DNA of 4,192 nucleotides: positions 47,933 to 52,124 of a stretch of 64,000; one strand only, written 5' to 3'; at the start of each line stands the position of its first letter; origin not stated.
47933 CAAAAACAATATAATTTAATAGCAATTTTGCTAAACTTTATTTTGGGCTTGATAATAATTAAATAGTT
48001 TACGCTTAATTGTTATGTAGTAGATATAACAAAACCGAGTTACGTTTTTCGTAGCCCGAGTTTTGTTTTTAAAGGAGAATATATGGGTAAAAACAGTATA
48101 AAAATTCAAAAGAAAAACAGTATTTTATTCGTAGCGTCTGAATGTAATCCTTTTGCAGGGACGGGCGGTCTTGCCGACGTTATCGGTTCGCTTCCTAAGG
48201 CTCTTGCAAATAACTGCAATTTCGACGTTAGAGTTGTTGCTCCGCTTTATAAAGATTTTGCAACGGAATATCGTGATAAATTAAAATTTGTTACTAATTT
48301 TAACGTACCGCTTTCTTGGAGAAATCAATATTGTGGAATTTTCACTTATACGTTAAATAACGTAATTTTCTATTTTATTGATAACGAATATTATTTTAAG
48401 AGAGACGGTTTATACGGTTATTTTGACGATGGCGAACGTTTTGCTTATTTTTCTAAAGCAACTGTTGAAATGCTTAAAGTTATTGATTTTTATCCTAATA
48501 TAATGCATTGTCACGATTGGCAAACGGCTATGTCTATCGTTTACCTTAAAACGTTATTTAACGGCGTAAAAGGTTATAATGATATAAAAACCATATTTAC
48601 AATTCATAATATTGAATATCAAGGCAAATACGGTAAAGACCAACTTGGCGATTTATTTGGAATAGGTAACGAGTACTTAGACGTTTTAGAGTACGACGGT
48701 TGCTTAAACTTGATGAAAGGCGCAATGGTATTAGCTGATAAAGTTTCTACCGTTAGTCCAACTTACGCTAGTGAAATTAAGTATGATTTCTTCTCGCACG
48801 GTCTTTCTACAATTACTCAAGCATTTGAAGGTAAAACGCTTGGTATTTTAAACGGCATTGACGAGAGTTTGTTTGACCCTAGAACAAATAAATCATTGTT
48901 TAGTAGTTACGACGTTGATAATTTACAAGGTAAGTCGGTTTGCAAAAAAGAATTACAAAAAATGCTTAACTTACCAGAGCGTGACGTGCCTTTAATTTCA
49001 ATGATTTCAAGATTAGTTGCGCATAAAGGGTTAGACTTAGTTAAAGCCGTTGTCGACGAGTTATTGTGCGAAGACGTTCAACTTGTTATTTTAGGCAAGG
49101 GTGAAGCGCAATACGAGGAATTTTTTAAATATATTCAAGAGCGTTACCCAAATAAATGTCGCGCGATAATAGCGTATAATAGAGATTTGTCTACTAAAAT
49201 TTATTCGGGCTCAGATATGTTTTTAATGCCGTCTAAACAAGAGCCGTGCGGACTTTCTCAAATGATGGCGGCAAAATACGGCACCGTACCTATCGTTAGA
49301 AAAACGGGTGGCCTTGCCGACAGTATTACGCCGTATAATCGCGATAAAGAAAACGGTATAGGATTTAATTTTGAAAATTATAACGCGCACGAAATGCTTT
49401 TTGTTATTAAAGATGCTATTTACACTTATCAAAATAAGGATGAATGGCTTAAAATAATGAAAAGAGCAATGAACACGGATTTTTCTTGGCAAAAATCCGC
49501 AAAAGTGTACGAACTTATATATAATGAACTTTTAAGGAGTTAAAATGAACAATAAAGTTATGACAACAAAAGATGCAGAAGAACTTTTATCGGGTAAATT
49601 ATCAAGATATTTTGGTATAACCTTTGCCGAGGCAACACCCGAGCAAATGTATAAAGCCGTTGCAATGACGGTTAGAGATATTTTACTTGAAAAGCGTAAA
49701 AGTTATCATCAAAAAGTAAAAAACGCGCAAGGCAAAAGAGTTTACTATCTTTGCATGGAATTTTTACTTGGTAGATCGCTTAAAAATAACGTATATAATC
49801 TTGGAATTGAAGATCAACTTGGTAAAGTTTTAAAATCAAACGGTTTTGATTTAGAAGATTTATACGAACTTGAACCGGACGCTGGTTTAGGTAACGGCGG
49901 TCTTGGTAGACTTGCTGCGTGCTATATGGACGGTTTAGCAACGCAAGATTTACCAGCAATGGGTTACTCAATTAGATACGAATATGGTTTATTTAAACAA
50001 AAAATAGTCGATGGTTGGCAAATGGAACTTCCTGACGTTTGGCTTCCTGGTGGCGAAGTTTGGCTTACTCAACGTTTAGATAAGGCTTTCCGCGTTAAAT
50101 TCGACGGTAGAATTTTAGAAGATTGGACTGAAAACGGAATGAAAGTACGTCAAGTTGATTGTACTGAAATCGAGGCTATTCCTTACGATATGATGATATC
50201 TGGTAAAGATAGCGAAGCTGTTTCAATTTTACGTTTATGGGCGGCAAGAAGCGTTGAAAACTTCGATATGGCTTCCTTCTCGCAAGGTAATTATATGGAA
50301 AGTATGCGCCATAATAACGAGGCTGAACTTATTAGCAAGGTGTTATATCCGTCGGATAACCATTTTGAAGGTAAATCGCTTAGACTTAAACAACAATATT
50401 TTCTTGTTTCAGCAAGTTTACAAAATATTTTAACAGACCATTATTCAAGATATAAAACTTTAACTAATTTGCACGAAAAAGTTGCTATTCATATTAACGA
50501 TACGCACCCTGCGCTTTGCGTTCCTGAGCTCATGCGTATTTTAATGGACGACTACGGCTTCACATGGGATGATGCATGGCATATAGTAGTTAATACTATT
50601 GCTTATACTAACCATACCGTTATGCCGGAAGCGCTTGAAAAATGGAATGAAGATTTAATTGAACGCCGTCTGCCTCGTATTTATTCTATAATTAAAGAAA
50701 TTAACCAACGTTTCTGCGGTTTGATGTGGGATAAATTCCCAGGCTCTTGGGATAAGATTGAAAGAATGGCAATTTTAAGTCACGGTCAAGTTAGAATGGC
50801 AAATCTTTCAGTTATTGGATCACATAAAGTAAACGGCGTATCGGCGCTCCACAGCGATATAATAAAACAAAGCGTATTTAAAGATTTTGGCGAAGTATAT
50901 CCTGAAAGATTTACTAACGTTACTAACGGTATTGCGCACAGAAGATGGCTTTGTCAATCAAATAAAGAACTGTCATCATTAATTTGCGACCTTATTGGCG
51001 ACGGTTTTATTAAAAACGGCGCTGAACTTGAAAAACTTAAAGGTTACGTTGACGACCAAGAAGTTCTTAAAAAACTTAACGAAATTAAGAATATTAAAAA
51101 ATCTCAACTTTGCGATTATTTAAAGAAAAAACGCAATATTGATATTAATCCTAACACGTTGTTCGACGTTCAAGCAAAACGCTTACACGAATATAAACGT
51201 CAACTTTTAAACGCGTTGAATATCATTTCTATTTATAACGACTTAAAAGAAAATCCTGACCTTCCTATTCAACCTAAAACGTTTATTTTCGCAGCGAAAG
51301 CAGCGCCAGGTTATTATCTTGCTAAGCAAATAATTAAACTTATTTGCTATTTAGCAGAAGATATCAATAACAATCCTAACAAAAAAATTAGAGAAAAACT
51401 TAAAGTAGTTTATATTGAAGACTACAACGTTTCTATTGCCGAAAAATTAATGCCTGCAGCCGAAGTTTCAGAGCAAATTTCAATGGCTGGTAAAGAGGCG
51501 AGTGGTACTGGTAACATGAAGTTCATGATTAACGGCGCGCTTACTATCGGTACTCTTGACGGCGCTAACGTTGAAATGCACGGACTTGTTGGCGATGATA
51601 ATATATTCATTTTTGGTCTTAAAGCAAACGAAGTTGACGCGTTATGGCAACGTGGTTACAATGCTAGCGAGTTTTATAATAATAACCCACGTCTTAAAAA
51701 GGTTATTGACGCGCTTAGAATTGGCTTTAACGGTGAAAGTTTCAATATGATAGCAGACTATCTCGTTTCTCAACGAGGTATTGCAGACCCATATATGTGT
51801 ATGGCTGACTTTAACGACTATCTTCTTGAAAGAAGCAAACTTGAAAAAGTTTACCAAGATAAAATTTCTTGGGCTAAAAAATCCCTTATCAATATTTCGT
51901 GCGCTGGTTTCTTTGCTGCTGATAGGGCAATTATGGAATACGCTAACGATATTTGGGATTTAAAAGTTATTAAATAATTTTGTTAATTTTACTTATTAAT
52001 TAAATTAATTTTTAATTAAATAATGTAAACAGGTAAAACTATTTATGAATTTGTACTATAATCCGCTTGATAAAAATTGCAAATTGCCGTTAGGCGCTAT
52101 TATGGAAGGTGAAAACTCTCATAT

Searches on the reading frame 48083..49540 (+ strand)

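Call 76: search_protein_families(library=pfam, proteins=[window:48083-49540:+], max_evalue=0.0001)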
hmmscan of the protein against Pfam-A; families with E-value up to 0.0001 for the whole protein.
window:48083-49540:+ (486 aa): 3 families
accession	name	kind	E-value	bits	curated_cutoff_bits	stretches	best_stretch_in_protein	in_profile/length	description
PF08323.17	Glyco_transf_5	-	2.1e-78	263.7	22.7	1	14-245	2-237/239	Starch synthase catalytic domain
PF00534.26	Glycos_transf_1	-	3.1e-15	56.6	26.4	1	300-439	13-149/172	Glycosyl transferases group 1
PF13692.12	Glyco_trans_1_4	-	1.2e-09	39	27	1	303-426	2-122/142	Glycosyl transferases group 1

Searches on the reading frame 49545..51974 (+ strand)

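Call 76: search_protein_families(library=pfam, proteins=[window:49545-51974:+], max_evalue=0.0001)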
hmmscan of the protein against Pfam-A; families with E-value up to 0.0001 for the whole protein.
window:49545-51974:+ (810 aa): 1 family
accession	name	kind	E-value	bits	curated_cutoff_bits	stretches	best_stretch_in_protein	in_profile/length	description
PF00343.26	Phosphorylase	-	0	1020.6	27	1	96-805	1-712/713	Carbohydrate phosphorylase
